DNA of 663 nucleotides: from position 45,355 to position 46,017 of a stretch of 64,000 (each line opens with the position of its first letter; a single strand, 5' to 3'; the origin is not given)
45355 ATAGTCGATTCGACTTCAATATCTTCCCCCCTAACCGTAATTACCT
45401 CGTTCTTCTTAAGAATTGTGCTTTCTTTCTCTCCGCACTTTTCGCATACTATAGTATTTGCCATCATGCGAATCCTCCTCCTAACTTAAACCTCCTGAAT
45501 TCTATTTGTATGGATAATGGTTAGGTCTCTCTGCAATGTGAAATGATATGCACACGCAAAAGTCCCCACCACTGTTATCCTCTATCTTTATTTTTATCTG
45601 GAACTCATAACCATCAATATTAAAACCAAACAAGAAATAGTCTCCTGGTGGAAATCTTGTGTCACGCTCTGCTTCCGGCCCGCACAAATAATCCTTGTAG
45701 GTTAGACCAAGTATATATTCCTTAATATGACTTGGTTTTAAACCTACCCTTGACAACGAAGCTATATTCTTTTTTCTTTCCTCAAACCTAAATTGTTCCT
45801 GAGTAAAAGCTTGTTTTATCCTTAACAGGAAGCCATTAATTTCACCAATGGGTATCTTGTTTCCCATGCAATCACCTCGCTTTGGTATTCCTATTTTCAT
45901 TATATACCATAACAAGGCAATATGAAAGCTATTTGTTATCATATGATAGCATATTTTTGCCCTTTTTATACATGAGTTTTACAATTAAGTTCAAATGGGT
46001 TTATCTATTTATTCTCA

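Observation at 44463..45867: MqsR-like toxin paired with a Zn-ribbon/HTH/Panacea triple-domain antitoxin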

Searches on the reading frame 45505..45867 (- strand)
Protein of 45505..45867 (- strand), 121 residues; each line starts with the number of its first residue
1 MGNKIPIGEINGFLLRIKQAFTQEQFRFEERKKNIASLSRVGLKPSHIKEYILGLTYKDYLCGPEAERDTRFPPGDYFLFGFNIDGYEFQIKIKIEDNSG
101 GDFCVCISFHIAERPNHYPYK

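Call 3: search_protein_families(library=pfam, proteins=[window:45505-45867:-], max_evalue=1)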
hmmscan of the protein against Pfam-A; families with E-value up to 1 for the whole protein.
window:45505-45867:- (121 aa): 1 family
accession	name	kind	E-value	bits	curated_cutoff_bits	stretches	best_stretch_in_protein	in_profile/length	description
PF09247.16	TBP-binding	-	0.45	11.2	25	1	29-49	34-53/60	TATA box-binding protein binding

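Call 4: search_protein_families(library=ncbifam, proteins=[window:45505-45867:-], max_evalue=1)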
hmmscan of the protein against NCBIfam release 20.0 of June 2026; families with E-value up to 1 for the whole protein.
window:45505-45867:- (121 aa): 0 families

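Call 5: search_protein_families(library=padloc, proteins=[window:45505-45867:-], max_evalue=1)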
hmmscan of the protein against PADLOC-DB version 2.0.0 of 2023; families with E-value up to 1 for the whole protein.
window:45505-45867:- (121 aa): 1 family
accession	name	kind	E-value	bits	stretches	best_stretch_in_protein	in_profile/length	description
PDLC01991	CARF_m8--CARF_LolE_TM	-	0.0027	13.9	1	29-48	460-479/810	-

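Call 6: search_solved_structures(query=window:45505-45867:-, max_evalue=10, show_alignments=2)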
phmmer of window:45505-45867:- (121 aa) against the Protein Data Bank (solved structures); distinct sequences matched with E-value up to 10: 7.
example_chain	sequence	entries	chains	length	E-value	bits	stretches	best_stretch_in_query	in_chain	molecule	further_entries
4a3z_A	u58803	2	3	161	1.4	12.6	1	76-103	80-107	ALPHA-N-ACETYLGLUCOSAMINIDASE FAMILY PROTEIN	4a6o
2v9y_A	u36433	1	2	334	1.4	12.5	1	61-107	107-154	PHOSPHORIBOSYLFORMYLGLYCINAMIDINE CYCLO-LIGASE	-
2kl6_A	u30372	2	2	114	1.5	12.5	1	29-105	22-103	Uncharacterized protein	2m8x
6kqc_A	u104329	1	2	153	1.8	12.2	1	27-70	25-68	Xanthine phosphoribosyltransferase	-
5xtk_A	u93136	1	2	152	1.8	12.2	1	27-70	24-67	Xanthine phosphoribosyltransferase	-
6kp5_A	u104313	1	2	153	1.8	12.2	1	27-70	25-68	Xanthine phosphoribosyltransferase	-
6m3d_C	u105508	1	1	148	2.4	11.8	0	14-52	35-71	Segmentation polarity homeobox protein engrailed,Segmentation polarity homeobox protein en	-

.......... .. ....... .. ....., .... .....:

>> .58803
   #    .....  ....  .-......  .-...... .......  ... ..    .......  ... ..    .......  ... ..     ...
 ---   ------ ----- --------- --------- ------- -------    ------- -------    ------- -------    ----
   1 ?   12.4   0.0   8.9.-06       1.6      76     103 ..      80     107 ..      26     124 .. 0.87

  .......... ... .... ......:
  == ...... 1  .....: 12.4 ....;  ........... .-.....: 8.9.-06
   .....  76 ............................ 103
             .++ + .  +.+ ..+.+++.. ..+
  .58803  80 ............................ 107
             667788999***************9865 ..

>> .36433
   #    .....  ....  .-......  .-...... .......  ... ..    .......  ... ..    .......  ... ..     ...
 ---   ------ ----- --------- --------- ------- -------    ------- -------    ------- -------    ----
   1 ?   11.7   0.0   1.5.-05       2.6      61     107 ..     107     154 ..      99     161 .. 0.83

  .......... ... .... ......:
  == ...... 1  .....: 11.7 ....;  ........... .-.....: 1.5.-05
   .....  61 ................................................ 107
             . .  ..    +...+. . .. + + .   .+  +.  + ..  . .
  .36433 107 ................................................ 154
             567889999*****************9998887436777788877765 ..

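Call 8: search_protein_families(library=phrogs, proteins=[window:45505-45867:-], max_evalue=1)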
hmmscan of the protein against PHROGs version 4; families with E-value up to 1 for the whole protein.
window:45505-45867:- (121 aa): 0 families

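Call 11: find_homologous_proteins(query=window:45505-45867:-, max_evalue=0.001)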
Query window:45505-45867:- (121 aa): 5 proteins with E <= 0.001 among 6 candidates.
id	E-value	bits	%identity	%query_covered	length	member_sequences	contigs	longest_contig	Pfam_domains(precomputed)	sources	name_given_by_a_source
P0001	2.5e-78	279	100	100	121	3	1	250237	-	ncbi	ncbi:MAG: hypothetical protein WA118_01430 [Carboxydocellales bacterium]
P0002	3.7e-40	155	57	100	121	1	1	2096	-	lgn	-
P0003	2.7e-9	55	38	94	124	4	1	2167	-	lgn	-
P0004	3.7e-7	48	40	97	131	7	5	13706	-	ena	-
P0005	9.9e-7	47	39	67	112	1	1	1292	PF15723.12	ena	-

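Call 17: search_protein_families(library=pfam, proteins=[P0002, P0003, P0004, P0005], max_evalue=1)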
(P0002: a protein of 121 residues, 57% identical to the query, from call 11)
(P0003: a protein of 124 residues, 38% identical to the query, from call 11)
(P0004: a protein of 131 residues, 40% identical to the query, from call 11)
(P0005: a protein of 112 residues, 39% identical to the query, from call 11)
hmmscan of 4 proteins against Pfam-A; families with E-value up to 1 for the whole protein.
P0002 (121 aa): 0 families

P0003 (124 aa): 2 families
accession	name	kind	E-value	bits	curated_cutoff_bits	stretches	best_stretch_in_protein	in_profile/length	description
PF15723.11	MqsR_toxin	-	0.00018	22.3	26.2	1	13-106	6-94/95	Motility quorum-sensing regulator, toxin of MqsA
PF05494.18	MlaC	-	0.035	14.3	26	1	4-47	54-97/166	MlaC protein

P0004 (131 aa): 2 families
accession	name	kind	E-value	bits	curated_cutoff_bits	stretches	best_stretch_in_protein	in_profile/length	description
PF15723.11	MqsR_toxin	-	2.8e-05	24.9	26.2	1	28-118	6-94/95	Motility quorum-sensing regulator, toxin of MqsA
PF24247.1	DUF7450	-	0.031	14.5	27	1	5-52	4-49/151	Repeat of unknown function (DUF7450)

P0005 (112 aa): 1 family
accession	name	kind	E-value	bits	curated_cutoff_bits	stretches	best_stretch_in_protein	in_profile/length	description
PF15723.11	MqsR_toxin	-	1.5e-05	25.8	26.2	1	31-111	20-94/95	Motility quorum-sensing regulator, toxin of MqsA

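Call 19: find_homologous_proteins(query=A1, max_evalue=0.001)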
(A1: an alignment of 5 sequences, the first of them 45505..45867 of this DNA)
Query A1 (5 sequences) (121 aa, profile of the alignment): 1399 proteins with E <= 0.001 among 2427 candidates; the best 120 are listed.
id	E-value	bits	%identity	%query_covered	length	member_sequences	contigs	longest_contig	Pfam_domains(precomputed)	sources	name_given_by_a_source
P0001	8.2e-53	196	100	100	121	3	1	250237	-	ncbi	ncbi:MAG: hypothetical protein WA118_01430 [Carboxydocellales bacterium]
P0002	2.1e-52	194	57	100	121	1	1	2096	-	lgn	-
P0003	3.7e-43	165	38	94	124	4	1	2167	-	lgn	-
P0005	1.7e-41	159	39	67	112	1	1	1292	PF15723.12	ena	-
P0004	1.9e-41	159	40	97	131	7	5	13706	-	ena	-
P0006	9.0e-41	157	55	100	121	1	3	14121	-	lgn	-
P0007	2.0e-38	149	40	93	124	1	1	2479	-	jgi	jgi:hypothetical protein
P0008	4.6e-36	142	40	73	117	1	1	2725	-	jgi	jgi:hypothetical protein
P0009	3.8e-35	139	40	74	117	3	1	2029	-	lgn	-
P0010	1.4e-34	137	46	100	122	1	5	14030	-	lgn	-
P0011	1.5e-33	134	37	95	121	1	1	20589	PF15723.12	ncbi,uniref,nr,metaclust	ncbi:type II toxin-antitoxin system MqsR family toxin [Desulfosporosinus sp. BG]|uniref:type II toxi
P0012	5.6e-33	132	37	95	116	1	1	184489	-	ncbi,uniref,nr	ncbi:hypothetical protein REC12_11265 [Desulfosporosinus sp. PR]|uniref:hypothetical protein n=1 Tax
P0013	6.3e-33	132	38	94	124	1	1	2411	-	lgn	-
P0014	2.6e-32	130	37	95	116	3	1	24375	-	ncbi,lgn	-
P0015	1.6e-31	127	33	72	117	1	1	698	-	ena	-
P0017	3.4e-31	126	38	95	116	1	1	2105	PF15723.12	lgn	-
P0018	3.6e-31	126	38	93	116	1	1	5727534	PF15723.12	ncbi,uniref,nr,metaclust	ncbi:type II toxin-antitoxin system MqsR family toxin [Desulfitobacterium hafniense]|uniref:Type II 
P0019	4.0e-31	126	35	93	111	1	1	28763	PF15723.12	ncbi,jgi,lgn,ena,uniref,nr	ncbi:type II toxin-antitoxin system MqsR family toxin [Desulfitobacterium sp.]|uniref:type II toxin-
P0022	6.5e-30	122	38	93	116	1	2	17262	PF15723.12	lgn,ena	-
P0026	3.3e-29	120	38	93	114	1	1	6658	PF15723.12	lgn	-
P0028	4.5e-29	119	35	93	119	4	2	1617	PF15723.12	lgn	-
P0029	5.5e-29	119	46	94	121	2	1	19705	-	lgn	-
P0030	5.7e-29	119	36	93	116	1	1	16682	PF15723.12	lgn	-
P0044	6.6e-28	115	37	91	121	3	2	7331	PF15723.12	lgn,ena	-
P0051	1.1e-27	115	39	93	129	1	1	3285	PF15723.12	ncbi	-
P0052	1.2e-27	115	36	90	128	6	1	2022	PF15723.12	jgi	-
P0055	1.7e-27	114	34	93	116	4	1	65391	PF15723.12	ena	-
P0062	3.0e-27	113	35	97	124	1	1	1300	PF15723.12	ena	-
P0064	3.3e-27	113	38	93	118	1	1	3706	PF15723.12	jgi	-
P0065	3.3e-27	113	37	91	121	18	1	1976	PF15723.12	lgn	-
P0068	3.9e-27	113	38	94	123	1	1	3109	PF15723.12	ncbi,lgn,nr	ncbi:MAG: type II toxin-antitoxin system MqsR family toxin [Tepidanaerobacteraceae bacterium]|nr:typ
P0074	4.9e-27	113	39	93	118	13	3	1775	PF15723.12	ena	-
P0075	5.5e-27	112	36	93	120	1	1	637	PF15723.12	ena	-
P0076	5.9e-27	112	38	75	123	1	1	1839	PF15723.12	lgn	-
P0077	6.1e-27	112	35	93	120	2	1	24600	PF15723.12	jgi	-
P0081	7.3e-27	112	38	93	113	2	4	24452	PF15723.12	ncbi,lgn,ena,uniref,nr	ncbi:MAG: type II toxin-antitoxin system MqsR family toxin [Desulfobacterales bacterium]|uniref:Type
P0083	7.9e-27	112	40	75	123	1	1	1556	PF15723.12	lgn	-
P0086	8.7e-27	112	39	90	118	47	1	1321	PF15723.12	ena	-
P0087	8.8e-27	112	41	93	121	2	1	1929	PF15723.12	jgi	-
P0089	1.0e-26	112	39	98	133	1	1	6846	PF15723.12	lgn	-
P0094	1.1e-26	111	37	90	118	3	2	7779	PF15723.12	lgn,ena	-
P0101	1.4e-26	111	37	97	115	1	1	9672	PF15723.12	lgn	-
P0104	1.5e-26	111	37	93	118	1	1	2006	PF15723.12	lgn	-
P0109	1.5e-26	111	42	97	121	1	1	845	PF15723.12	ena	-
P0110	1.6e-26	111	38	83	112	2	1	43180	PF15723.12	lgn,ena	-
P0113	1.7e-26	111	39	90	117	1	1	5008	PF15723.12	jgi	-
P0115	1.8e-26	111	39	94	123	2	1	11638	PF15723.12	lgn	-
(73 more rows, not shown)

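Call 22: search_solved_structures(query=A2, max_evalue=1, show_alignments=2)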
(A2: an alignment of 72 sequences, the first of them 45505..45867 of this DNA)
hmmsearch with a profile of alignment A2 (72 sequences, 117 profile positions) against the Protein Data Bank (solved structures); distinct sequences matched with E-value up to 1: 2.
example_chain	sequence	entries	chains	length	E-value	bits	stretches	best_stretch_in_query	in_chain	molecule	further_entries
24yw_Q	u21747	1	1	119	0.19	15.2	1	16-61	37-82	Large ribosomal subunit protein bL20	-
3hi2_B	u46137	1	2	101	0.63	13.5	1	11-91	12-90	Motility quorum-sensing regulator mqsR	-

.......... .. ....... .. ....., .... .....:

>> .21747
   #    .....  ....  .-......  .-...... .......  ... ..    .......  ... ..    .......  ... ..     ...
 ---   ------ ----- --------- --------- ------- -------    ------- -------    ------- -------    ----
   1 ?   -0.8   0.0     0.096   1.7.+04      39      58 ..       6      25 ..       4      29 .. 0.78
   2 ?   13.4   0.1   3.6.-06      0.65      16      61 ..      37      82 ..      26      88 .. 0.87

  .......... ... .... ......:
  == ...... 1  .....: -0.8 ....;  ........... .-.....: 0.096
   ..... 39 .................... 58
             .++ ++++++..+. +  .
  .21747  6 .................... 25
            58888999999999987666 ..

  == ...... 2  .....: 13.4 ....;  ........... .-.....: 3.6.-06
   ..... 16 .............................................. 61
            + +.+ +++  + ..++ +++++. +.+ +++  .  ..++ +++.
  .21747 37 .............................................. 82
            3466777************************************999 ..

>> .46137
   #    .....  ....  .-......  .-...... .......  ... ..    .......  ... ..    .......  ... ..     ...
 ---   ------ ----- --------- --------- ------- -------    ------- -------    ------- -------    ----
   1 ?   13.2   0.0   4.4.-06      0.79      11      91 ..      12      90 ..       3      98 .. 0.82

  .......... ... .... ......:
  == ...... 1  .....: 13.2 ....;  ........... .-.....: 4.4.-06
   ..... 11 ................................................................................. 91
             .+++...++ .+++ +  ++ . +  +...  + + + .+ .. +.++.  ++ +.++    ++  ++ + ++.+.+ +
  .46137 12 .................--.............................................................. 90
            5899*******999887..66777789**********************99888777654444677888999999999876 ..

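Call 26: predict_structure(alignment_id=A2)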
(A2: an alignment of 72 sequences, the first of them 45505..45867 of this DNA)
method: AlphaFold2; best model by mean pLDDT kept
length: 121 residues; sequences in the alignment: 72
mean_pLDDT: 93.8   pTM: 0.87
mean pLDDT of the five models: 93.8, 93.6, 92.9, 92.8, 92.4
residues with pLDDT >= 90: 111; 70-90: 7; 50-70: 2; < 50: 1
segments of 3 or more residues with pLDDT < 50: none
pLDDT, mean of each block of 10 residues (from residue 1): 82 97 95 97 95 97 95 94 96 88 95 96 89
secondary structure, 60 per line:
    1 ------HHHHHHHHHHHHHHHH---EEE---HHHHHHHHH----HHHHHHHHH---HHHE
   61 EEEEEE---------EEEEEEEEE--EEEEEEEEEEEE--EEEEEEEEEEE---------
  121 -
elements in order: H7-22 E26-28 H32-40 H45-53 E60-66 E76-84 E87-98 E101-111

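Call 28: search_protein_representatives(alignment_id=A1)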
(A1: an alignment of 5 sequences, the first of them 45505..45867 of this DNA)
Query: 5 sequences, 121 profile positions. Proteins with E-value up to 0.001 (for the whole library): 1870; up to 1e-10: 964; up to 1e-30: 1. The best 150 are listed.
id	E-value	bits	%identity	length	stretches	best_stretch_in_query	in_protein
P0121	4.9e-38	146.4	-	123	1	1-121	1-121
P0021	1.1e-30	122.6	-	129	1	6-120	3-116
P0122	1.2e-30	122.5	-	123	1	1-121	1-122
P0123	4.2e-30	120.8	-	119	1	5-121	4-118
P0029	1.8e-29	118.8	-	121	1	6-120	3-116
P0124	6.2e-29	117.0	-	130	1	3-121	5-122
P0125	8.8e-29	116.5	-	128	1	1-121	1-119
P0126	1.5e-28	115.7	-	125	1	4-121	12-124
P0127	2.9e-28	114.8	-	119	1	5-120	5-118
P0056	5.4e-28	113.9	-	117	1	9-121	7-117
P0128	2.4e-27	111.9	-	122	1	1-121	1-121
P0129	3.5e-27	111.3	-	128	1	6-121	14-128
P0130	6.3e-27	110.5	-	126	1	5-121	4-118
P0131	1.0e-26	109.8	-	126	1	6-120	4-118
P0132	1.3e-26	109.5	-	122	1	4-121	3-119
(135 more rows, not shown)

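Call 29: fold_search(model_id=the predicted structure, library=pdb)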
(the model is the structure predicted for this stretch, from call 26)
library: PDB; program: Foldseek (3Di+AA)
matches with E <= 10: 457; with E <= 0.001: 0
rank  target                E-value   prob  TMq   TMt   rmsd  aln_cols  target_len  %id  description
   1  7vd7_A                9.7e-03  0.98  0.39  0.46   5.0        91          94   20  Toxin - Antitoxin complex from Salmonella enterica serovar Typhimurium (released 2022-09-14)
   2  3hi2_B                1.2e-02  1.00  0.53  0.64   3.7        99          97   14  Structure of the N-terminal domain of the E. coli antitoxin MqsA (YgiT/b3021) in complex with the E. coli toxin MqsR ( (released 2010-01-12)
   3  5tph_B                9.1e-02  0.44  0.35  0.35   9.6       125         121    9  Crystal structure of a de novo designed protein homodimer with curved beta-sheet (released 2017-01-25)
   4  5tph_A                9.1e-02  0.33  0.30  0.30  11.0       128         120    9  Crystal structure of a de novo designed protein homodimer with curved beta-sheet (released 2017-01-25)
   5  5u35_B                1.0e-01  0.35  0.32  0.32  10.5       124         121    9  Crystal structure of a de novo designed protein with curved beta-sheet (released 2017-01-25)
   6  9fwf_C                1.7e-01  0.18  0.26  0.17  13.0        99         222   17  N-VelcroVax HBcAg with SUMO-Affimer inserted at N-terminus (T=4 VLP) (released 2025-02-26)
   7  5u35_A                2.4e-01  0.21  0.31  0.30  10.5       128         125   11  Crystal structure of a de novo designed protein with curved beta-sheet (released 2017-01-25)
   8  7m5f_C                3.0e-01  0.47  0.34  0.34   5.0        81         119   11  Contact-dependent inhibition system from Serratia marcescens BWH57 (released 2021-05-12)
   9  8xci_F                3.2e-01  0.08  0.18  0.08  10.8        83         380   17  Open state of central tail fiber of bacteriophage lambda upon binding to LamB (released 2024-05-01)
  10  5ts4_B                3.9e-01  0.16  0.29  0.32   8.4       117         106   14  Crystal structure of a de novo designed protein with curved beta-sheet (released 2017-01-25)
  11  8s7l_C                3.9e-01  0.13  0.25  0.16  12.9       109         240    7  Crystal structure of a double mutant of VirB8-like OrfG central and C-terminal domains of Streptococcus thermophilus I (released 2025-03-12)
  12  4tx4_A                3.9e-01  0.11  0.25  0.32  16.2        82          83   16  Crystal Structure of a Single-Domain Cysteine Protease Inhibitor from Cowpea (Vigna unguiculata) (released 2015-10-14)
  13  8xcj_F                4.1e-01  0.11  0.21  0.09  11.3        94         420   16  Open State of central tail fiber of bacteriophage lambda upon binding to LamB (gpJ713-LamB complex) (released 2024-05-01)
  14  8xci_Z                4.4e-01  0.13  0.19  0.08   7.0        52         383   19  Open state of central tail fiber of bacteriophage lambda upon binding to LamB (released 2024-05-01)
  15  8sj5_A                4.4e-01  0.08  0.23  0.31  20.7        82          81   18  Walnut Tree Phytocystatin (released 2023-12-20)
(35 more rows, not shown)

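Call 41: find_encoding_contigs(protein=P0006, flank=6000, max_places=3)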
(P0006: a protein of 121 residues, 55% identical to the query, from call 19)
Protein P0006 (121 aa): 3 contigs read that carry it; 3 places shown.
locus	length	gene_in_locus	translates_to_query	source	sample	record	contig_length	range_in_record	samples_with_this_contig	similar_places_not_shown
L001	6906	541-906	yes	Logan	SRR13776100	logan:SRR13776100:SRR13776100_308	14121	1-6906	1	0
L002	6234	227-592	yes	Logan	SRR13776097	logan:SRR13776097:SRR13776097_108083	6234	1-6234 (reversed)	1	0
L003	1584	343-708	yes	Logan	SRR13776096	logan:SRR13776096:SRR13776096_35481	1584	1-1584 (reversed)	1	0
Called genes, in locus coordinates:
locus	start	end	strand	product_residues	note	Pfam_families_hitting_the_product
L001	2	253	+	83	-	?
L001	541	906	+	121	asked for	-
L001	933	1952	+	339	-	PF15731:MqsA_antitoxin, PF01381:HTH_3 (weak), PF13560:HTH_31, PF13274:SocA_Panacea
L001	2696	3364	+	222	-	PF00005:ABC_tran, PF13304:AAA_21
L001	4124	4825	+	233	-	PF02463:SMC_N, PF00005:ABC_tran, PF13304:AAA_21 (faint)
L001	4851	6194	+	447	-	PF02687:FtsX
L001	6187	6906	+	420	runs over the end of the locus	PF02687:FtsX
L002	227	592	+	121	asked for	-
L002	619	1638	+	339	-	PF15731:MqsA_antitoxin, PF01381:HTH_3 (weak), PF13560:HTH_31, PF13274:SocA_Panacea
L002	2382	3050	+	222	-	PF00005:ABC_tran, PF13304:AAA_21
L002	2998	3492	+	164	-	PF01061:ABC2_membrane (weak)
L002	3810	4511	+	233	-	PF02463:SMC_N, PF00005:ABC_tran, PF13304:AAA_21 (faint)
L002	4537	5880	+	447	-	PF02687:FtsX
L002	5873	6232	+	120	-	?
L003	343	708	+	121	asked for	-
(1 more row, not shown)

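Call 42: find_encoding_contigs(protein=P0010, flank=6000, max_places=3)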
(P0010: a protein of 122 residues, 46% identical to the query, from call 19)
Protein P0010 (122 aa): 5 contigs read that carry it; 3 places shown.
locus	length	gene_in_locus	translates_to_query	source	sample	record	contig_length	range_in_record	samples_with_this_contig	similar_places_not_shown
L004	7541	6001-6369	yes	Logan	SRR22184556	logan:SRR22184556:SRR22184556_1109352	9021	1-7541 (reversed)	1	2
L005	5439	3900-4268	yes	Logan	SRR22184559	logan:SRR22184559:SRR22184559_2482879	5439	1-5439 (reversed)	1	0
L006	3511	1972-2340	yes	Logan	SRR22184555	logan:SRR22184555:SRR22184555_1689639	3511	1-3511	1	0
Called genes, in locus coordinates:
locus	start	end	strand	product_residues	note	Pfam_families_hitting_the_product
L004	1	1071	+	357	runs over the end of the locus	PF03480:DctP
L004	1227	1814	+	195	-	PF04290:DctQ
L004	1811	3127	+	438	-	PF03600:CitMHS (weak), PF06808:DctM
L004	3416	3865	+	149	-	PF00903:Glyoxalase, PF13468:Glyoxalase_3 (weak), PF13669:Glyoxalase_4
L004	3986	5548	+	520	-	PF01144:CoA_trans, PF16957:Mal_decarbox_Al (weak)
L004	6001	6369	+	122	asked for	-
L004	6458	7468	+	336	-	PF15731:MqsA_antitoxin, PF01381:HTH_3 (faint), PF13274:SocA_Panacea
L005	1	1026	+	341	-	?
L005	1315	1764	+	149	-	PF00903:Glyoxalase, PF13468:Glyoxalase_3 (weak), PF13669:Glyoxalase_4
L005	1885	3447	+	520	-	PF01144:CoA_trans, PF16957:Mal_decarbox_Al (weak)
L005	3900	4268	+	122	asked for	-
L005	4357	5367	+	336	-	PF15731:MqsA_antitoxin, PF01381:HTH_3 (faint), PF13274:SocA_Panacea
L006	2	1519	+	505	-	?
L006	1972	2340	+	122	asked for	-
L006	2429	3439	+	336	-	PF15731:MqsA_antitoxin, PF01381:HTH_3 (faint), PF13274:SocA_Panacea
